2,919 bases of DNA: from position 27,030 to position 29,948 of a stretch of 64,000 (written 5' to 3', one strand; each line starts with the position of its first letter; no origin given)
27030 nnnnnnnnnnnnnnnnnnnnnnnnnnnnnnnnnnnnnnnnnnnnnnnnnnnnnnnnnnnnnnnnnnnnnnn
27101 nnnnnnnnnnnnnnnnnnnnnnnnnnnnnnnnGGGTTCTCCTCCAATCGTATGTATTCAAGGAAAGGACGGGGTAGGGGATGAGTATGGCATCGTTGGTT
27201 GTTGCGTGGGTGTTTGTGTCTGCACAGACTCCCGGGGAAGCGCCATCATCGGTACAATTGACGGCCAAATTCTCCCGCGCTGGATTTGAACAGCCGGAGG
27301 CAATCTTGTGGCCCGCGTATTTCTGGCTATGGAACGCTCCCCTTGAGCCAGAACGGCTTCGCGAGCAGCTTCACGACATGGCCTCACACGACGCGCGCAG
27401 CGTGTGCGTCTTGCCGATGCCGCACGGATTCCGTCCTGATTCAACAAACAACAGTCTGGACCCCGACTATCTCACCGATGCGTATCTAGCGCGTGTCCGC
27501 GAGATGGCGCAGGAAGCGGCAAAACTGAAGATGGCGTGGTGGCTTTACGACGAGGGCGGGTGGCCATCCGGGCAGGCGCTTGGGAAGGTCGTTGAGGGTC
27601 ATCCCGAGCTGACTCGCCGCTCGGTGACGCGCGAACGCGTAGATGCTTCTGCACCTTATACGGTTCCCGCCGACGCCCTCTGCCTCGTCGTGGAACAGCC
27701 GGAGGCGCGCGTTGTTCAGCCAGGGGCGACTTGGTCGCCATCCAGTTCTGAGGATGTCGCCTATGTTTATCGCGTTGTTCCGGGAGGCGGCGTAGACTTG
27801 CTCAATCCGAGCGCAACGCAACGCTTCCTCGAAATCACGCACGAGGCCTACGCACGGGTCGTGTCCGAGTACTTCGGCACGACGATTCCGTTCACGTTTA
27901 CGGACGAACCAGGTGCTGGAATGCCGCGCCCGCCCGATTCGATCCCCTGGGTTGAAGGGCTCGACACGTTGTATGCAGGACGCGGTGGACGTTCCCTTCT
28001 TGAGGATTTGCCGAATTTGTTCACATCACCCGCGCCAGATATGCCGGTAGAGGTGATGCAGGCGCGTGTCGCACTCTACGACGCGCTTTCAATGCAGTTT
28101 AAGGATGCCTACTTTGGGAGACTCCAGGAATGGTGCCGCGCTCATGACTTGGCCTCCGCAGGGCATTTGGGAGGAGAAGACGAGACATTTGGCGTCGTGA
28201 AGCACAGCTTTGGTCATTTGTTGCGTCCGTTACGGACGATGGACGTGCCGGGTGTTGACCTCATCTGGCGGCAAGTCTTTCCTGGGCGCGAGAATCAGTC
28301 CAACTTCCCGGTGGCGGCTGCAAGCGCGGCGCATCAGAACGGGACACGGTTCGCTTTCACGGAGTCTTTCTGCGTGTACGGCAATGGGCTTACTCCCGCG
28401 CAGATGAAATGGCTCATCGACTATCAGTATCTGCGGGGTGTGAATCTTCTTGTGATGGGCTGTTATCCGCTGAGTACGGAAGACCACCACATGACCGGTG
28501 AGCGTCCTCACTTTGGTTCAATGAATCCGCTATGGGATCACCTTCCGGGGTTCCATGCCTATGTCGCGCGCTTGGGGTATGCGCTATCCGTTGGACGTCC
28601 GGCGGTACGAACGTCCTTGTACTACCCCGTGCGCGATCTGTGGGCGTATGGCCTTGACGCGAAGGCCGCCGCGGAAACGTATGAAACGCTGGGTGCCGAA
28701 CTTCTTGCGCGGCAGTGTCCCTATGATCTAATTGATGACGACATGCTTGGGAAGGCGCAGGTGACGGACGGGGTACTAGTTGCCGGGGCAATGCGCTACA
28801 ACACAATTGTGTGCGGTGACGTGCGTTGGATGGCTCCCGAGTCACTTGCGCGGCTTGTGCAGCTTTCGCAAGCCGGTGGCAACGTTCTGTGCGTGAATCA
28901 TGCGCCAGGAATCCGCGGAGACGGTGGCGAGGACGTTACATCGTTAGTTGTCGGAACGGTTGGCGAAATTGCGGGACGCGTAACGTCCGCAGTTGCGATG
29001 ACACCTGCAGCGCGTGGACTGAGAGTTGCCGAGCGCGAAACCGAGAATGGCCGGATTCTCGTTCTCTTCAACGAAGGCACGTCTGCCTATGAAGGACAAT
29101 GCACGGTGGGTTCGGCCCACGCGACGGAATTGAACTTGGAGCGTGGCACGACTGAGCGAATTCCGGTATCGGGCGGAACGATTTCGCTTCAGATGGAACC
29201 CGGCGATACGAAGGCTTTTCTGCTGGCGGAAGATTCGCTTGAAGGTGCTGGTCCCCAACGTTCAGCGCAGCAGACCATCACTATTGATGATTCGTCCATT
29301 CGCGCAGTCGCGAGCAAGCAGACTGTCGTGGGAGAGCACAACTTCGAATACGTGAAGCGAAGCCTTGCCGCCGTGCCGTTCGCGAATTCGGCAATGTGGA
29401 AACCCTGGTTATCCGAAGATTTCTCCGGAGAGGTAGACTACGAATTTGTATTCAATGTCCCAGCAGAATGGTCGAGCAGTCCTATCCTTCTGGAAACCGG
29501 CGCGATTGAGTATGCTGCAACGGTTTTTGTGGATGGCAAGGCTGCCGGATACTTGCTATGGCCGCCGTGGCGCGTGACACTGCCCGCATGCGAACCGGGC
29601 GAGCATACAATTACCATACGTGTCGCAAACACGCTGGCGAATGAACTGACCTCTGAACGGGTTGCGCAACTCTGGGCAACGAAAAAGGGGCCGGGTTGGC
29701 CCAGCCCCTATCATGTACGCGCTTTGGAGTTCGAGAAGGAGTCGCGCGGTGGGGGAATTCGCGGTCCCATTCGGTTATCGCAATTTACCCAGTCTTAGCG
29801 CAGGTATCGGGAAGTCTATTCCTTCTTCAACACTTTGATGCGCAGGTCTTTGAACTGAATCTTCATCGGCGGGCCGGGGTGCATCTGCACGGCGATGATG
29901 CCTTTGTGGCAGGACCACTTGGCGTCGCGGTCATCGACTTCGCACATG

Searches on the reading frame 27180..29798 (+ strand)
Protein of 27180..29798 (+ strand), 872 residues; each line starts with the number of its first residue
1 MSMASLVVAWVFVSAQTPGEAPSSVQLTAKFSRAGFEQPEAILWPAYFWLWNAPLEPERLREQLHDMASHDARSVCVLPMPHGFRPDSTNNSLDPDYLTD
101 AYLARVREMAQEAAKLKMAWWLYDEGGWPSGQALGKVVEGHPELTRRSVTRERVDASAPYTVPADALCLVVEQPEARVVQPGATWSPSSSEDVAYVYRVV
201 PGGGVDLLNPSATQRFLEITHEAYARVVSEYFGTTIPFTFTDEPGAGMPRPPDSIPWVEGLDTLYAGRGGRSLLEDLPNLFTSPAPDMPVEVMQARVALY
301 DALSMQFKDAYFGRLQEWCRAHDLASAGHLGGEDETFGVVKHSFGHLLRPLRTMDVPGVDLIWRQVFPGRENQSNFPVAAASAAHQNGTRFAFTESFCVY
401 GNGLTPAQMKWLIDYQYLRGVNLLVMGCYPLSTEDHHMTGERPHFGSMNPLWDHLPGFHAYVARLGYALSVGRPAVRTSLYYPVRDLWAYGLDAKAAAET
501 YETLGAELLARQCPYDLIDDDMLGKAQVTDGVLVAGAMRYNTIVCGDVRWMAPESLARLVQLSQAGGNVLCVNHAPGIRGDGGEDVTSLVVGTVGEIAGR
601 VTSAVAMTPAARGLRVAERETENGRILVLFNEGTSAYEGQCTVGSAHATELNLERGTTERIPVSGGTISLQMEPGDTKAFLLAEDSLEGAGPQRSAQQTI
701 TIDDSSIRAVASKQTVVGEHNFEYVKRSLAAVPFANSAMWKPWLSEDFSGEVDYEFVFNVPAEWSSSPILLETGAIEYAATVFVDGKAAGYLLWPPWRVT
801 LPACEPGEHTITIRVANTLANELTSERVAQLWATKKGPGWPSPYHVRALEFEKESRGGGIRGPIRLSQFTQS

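Call 3: search_protein_families(library=pfam, proteins=[window:27180-29798:+])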
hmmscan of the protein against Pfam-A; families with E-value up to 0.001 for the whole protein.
window:27180-29798:+ (872 aa): 1 family
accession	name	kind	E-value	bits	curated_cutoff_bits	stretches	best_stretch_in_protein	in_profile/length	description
PF17132.9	Glyco_hydro_106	-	1.3e-09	37.6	29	1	307-571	364-624/743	alpha-L-rhamnosidase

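Call 4: search_protein_families(library=ncbifam, proteins=[window:27180-29798:+])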
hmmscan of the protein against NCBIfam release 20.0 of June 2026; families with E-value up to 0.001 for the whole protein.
window:27180-29798:+ (872 aa): 2 families
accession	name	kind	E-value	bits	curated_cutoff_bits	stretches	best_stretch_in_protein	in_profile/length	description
NF049897.1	AlphaRhamBT4145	equivalog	4.2e-18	64.8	1300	1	371-576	351-574/897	alpha-L-rhamnosidase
NF045579.1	rhamnoside_JR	domain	9.2e-09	35.5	50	1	748-826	38-119/123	glycosylhydrolase-like jelly roll fold domain-containing protein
